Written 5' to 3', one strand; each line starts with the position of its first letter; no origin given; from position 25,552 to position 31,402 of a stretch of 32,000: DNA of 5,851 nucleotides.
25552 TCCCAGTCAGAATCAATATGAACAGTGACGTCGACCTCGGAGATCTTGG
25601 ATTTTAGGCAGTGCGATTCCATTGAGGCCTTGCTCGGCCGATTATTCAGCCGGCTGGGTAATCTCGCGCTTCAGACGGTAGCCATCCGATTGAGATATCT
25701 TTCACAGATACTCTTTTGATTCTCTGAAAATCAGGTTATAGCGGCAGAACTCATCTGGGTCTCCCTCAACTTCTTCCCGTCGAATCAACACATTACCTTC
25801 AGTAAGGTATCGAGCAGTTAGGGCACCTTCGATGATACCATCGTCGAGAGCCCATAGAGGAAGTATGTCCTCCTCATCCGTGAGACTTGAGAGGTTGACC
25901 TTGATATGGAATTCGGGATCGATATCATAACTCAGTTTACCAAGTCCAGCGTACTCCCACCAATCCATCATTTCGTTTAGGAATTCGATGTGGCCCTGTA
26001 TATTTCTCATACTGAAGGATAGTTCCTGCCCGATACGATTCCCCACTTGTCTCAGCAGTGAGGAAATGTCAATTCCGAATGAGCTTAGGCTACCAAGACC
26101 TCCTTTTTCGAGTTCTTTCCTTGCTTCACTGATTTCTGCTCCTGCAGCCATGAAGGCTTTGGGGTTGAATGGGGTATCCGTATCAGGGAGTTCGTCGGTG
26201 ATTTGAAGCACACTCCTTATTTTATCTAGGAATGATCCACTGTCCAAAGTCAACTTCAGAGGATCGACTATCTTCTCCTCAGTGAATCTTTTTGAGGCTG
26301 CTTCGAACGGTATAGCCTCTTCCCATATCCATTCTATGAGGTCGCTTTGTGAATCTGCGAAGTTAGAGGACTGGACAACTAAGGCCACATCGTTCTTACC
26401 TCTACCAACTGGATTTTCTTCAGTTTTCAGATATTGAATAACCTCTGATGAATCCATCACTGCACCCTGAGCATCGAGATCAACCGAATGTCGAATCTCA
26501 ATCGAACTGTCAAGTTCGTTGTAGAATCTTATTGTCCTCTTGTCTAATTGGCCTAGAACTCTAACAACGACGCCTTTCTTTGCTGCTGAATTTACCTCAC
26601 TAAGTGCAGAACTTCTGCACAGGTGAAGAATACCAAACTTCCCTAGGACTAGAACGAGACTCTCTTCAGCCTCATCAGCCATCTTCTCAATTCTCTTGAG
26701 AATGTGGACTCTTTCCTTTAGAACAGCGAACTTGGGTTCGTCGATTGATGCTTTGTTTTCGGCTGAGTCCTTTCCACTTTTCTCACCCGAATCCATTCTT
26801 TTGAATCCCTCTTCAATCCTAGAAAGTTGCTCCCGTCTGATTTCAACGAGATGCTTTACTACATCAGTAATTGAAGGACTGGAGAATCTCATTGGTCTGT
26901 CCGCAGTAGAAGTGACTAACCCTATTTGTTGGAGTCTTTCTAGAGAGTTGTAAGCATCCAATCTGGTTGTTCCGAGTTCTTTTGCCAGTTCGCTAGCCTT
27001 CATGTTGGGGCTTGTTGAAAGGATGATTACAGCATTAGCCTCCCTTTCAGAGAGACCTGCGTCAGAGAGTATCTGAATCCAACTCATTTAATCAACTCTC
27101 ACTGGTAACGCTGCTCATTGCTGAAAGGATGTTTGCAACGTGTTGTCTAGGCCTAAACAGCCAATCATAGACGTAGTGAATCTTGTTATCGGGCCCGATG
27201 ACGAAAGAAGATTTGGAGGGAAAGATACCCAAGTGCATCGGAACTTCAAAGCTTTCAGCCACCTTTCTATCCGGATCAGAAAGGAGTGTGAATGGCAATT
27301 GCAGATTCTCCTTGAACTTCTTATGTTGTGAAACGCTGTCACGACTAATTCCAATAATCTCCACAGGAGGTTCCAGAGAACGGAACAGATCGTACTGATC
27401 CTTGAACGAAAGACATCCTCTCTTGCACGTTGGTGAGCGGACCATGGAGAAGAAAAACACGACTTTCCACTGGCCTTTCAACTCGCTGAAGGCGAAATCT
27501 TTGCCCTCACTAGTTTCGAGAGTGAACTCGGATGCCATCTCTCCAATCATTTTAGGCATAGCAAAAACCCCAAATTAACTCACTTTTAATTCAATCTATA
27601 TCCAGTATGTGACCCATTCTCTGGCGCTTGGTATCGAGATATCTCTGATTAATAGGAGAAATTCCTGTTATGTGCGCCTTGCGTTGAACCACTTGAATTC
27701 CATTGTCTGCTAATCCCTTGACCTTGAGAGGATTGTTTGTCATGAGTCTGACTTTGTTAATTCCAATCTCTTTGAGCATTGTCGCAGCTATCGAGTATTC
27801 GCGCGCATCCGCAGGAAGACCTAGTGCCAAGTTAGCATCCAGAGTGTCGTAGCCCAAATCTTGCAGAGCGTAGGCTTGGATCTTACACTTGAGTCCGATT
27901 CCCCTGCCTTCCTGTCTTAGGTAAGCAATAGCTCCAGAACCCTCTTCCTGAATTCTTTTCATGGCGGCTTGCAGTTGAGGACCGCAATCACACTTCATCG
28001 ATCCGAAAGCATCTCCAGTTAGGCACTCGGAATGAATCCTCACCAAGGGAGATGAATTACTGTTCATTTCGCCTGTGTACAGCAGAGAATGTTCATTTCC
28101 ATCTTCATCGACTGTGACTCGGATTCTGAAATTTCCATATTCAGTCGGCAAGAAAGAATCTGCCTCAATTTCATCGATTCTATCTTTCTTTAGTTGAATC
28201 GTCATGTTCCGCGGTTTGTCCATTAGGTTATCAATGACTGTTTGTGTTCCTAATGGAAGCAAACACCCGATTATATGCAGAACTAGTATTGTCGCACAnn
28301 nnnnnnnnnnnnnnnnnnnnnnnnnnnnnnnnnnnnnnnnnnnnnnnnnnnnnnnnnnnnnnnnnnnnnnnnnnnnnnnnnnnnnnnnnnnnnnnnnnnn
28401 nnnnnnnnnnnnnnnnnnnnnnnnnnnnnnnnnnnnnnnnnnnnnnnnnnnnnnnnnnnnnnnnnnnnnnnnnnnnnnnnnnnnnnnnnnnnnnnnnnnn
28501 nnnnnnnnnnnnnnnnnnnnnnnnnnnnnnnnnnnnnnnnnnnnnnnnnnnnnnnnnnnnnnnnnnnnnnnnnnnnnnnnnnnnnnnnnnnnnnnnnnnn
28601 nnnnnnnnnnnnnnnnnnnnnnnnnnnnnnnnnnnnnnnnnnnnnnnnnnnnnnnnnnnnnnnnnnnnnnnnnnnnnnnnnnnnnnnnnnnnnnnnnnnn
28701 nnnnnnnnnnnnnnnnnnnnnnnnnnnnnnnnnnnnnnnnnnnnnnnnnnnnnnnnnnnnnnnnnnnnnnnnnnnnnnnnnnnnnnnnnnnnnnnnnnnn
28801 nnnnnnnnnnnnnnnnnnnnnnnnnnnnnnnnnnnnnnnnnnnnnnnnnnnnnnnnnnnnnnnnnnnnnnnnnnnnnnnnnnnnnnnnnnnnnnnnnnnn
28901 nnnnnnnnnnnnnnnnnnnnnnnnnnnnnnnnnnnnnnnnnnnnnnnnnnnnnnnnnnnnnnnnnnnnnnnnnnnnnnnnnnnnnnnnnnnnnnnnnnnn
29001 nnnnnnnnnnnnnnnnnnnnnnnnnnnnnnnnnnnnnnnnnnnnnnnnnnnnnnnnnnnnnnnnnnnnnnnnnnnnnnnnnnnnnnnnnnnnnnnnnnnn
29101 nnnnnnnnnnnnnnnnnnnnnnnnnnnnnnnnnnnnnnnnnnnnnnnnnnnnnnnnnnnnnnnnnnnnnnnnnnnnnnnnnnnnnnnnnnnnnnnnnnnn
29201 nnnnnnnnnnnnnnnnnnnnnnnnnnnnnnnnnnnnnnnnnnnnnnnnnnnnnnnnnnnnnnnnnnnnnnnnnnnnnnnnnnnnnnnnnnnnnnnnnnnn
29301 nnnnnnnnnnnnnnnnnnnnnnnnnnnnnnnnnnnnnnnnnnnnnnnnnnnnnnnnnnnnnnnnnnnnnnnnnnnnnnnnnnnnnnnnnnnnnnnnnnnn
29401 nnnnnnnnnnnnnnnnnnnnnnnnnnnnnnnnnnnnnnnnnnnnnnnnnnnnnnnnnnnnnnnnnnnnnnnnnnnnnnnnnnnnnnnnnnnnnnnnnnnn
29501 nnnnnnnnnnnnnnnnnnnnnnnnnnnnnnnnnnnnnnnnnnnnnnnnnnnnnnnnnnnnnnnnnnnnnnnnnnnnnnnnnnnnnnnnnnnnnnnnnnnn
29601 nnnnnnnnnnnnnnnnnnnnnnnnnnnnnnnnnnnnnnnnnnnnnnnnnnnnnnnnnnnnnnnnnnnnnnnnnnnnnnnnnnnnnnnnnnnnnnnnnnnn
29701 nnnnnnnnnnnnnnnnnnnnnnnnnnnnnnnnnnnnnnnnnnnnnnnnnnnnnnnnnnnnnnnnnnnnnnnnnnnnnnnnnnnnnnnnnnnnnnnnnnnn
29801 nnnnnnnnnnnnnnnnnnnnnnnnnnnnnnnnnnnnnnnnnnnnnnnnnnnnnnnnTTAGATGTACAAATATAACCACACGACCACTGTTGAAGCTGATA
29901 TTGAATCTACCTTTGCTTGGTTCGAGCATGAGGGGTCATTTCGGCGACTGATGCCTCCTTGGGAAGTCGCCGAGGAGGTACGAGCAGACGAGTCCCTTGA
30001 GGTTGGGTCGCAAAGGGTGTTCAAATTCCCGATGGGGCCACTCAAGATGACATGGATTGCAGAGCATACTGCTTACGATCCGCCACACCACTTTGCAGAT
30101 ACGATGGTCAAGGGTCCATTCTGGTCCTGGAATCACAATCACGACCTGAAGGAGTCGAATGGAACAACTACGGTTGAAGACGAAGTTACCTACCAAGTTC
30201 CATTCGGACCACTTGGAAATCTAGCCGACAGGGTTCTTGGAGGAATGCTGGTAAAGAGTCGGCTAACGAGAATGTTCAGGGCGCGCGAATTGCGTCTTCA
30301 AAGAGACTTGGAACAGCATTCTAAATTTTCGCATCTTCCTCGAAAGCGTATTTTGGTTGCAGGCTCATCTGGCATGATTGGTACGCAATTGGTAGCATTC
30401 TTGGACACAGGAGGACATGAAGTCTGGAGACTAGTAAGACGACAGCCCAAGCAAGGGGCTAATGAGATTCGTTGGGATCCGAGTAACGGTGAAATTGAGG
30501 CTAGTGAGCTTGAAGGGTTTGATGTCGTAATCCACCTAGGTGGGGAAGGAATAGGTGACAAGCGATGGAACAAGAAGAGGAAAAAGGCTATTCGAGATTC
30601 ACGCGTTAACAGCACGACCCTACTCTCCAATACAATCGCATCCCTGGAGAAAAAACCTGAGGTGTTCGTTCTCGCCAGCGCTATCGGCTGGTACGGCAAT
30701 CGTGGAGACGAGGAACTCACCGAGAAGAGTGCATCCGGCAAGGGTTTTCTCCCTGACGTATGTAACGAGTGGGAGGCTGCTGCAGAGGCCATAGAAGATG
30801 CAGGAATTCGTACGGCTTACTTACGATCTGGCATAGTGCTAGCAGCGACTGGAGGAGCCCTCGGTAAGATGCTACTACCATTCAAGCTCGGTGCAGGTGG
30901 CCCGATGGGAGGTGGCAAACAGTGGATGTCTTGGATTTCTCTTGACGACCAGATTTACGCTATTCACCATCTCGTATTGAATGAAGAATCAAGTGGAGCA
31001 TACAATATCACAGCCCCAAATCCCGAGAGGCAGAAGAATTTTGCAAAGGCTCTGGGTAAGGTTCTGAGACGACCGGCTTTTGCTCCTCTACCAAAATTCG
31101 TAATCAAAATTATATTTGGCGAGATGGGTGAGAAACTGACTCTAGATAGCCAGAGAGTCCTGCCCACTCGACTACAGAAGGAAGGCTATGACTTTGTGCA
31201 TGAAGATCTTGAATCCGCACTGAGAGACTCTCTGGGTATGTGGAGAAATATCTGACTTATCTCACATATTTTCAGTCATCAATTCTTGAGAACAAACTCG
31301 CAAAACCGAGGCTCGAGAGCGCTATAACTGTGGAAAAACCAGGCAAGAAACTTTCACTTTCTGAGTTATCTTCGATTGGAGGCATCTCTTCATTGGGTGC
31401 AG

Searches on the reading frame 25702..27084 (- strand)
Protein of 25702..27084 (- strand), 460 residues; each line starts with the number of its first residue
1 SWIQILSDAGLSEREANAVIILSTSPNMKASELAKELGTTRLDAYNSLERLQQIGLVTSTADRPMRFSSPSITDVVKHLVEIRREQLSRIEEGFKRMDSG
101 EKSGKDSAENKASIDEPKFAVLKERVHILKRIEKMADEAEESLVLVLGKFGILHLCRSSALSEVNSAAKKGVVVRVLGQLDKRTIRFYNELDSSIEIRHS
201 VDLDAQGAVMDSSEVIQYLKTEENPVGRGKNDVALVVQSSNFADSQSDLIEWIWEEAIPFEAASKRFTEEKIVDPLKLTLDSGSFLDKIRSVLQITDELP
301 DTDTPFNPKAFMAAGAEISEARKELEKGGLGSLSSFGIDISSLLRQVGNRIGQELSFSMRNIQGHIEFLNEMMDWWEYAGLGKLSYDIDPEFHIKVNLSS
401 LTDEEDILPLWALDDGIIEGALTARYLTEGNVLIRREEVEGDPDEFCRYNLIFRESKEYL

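Call 9: search_protein_families(library=pfam, proteins=[window:25702-27084:-], max_evalue=0.001)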
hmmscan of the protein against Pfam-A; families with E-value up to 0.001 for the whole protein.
window:25702-27084:- (460 aa): 3 families
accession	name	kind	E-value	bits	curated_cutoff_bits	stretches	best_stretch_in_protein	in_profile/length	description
PF01978.25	TrmB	-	5.8e-09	36.1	25.6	1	6-68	1-63/68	Sugar-specific transcriptional regulator TrmB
PF08279.18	HTH_11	-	8.7e-05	22.8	25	0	16-59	3-48/55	HTH domain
PF01047.28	MarR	-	0.00032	21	24.6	0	11-62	1-52/59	MarR family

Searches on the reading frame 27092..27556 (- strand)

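Call 9: search_protein_families(library=pfam, proteins=[window:27092-27556:-], max_evalue=0.001)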
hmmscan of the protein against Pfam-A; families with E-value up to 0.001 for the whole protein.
window:27092-27556:- (154 aa): 2 families
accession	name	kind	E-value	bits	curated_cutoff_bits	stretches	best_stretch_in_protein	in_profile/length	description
PF00578.27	AhpC-TSA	-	1.8e-28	99.4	26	1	4-128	1-123/124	AhpC/TSA family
PF08534.16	Redoxin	-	3.2e-14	53.4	26.6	1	5-130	3-132/148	Redoxin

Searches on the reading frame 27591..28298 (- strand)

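Call 9: search_protein_families(library=pfam, proteins=[window:27591-28298:-], max_evalue=0.001)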
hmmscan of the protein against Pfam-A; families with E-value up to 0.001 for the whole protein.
window:27591-28298:- (235 aa): 1 family
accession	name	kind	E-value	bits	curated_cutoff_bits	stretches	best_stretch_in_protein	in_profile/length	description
PF00925.25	GTP_cyclohydro2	-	1.2e-59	201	23.3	1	47-206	5-163/165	GTP cyclohydrolase II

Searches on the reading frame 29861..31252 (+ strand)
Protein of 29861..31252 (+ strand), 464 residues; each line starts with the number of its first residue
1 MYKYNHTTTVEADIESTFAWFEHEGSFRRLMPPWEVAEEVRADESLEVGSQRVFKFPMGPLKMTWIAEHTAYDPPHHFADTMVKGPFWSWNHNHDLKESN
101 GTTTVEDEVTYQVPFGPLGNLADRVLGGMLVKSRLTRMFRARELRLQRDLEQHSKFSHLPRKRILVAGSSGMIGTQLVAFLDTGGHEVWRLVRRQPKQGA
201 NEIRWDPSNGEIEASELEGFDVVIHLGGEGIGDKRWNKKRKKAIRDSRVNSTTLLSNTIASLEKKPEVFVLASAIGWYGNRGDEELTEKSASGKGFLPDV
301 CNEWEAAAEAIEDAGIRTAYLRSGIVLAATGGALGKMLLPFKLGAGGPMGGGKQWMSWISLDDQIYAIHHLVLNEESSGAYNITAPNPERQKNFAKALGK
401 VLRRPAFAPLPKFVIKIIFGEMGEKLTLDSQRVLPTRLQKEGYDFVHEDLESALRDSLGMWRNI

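Call 83: search_protein_families(library=pfam, proteins=[window:29861-31252:+], max_evalue=0.01)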
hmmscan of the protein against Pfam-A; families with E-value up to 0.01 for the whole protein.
window:29861-31252:+ (464 aa): 7 families
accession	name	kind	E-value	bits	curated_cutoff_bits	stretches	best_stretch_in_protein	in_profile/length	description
PF08338.16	DUF1731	-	2.8e-18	65.8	27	1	411-456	2-46/47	Domain of unknown function (DUF1731)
PF01370.27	Epimerase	-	2e-15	57.3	20.9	1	164-383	1-239/240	NAD dependent epimerase/dehydratase family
PF10604.15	Polyketide_cyc2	-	1.4e-05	25.9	27.4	1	1-142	1-133/142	Polyketide cyclase / dehydrase and lipid transport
PF13460.12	NAD_binding_10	-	0.00037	20.8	27.2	1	168-324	1-144/184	NAD(P)H-binding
PF03364.25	Polyketide_cyc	-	0.00052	20.7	23.4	1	11-127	2-115/126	Polyketide cyclase / dehydrase and lipid transport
PF16363.11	GDP_Man_Dehyd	-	0.0058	16.6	27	0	165-205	1-41/332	GDP-mannose 4,6 dehydratase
PF05368.20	NmrA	-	0.0074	16.4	27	0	161-198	2-39/298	NmrA-like family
